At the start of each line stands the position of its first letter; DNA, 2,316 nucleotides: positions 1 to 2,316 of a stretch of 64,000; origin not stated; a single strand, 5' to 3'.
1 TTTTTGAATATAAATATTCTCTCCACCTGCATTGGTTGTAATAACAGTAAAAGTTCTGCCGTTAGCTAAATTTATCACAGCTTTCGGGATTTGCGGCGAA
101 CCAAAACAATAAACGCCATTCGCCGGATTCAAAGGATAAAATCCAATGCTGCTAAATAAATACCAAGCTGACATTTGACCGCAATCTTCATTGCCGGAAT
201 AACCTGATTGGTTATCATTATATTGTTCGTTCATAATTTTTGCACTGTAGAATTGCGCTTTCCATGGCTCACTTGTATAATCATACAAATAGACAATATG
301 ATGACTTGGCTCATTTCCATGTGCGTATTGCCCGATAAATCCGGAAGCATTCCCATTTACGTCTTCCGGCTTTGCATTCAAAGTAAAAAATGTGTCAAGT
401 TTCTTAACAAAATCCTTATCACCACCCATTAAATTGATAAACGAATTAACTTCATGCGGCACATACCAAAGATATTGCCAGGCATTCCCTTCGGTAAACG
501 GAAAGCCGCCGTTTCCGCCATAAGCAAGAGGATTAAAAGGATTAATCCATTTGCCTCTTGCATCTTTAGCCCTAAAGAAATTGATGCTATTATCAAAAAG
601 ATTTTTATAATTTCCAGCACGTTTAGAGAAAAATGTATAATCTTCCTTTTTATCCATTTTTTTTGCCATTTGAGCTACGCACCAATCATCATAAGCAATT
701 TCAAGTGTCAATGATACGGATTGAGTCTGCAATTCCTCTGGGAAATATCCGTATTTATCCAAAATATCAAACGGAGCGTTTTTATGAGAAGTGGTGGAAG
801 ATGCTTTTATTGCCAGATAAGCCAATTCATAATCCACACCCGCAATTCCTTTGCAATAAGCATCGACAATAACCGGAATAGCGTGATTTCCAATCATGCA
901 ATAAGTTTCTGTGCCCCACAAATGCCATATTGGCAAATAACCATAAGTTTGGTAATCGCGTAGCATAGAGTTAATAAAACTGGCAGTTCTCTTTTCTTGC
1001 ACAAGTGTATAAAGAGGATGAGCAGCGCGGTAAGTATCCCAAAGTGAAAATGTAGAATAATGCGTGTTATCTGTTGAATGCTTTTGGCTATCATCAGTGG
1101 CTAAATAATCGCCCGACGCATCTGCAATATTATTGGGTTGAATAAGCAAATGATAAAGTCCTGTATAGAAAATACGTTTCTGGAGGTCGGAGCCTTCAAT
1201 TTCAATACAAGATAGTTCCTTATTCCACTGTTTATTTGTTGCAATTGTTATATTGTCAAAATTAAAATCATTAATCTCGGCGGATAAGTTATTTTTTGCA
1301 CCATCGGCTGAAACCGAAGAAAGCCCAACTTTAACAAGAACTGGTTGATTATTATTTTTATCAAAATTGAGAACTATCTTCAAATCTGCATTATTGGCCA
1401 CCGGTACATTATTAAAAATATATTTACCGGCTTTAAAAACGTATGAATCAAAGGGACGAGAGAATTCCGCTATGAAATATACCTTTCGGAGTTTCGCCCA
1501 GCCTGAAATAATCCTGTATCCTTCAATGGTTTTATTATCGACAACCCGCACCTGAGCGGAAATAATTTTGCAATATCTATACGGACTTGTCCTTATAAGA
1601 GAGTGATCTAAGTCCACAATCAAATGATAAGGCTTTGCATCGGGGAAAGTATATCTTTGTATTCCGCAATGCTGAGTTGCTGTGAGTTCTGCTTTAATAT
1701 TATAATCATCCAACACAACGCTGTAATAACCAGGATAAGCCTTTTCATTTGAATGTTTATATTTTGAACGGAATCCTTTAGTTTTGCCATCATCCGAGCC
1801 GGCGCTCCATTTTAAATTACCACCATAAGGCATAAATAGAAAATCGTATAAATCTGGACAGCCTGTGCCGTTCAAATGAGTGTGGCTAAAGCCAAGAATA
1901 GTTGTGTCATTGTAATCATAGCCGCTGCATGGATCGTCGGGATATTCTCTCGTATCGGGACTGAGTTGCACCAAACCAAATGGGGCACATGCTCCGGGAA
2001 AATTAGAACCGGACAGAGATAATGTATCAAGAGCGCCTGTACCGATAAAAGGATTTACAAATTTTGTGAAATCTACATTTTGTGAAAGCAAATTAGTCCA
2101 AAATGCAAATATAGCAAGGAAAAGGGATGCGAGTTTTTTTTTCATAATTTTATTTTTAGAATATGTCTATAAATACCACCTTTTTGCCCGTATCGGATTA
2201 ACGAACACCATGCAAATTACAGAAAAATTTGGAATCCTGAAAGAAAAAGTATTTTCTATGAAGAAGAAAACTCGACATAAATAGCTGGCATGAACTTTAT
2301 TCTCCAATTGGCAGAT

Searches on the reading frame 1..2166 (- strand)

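Call 76: search_protein_families(library=pfam, proteins=[window:1-2166:-], max_evalue=0.001)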
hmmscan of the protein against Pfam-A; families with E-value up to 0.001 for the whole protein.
window:1-2166:- (722 aa): 2 families
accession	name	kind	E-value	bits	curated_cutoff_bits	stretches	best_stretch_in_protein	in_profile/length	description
PF07971.18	Glyco_hydro_92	-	4.4e-161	537.4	24.6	1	289-722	1-434/464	Glycosyl hydrolase family 92 catalytic domain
PF17678.7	Glyco_hydro_92N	-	7.8e-79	265.3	34.5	1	36-283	1-236/236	Glycosyl hydrolase family 92 N-terminal domain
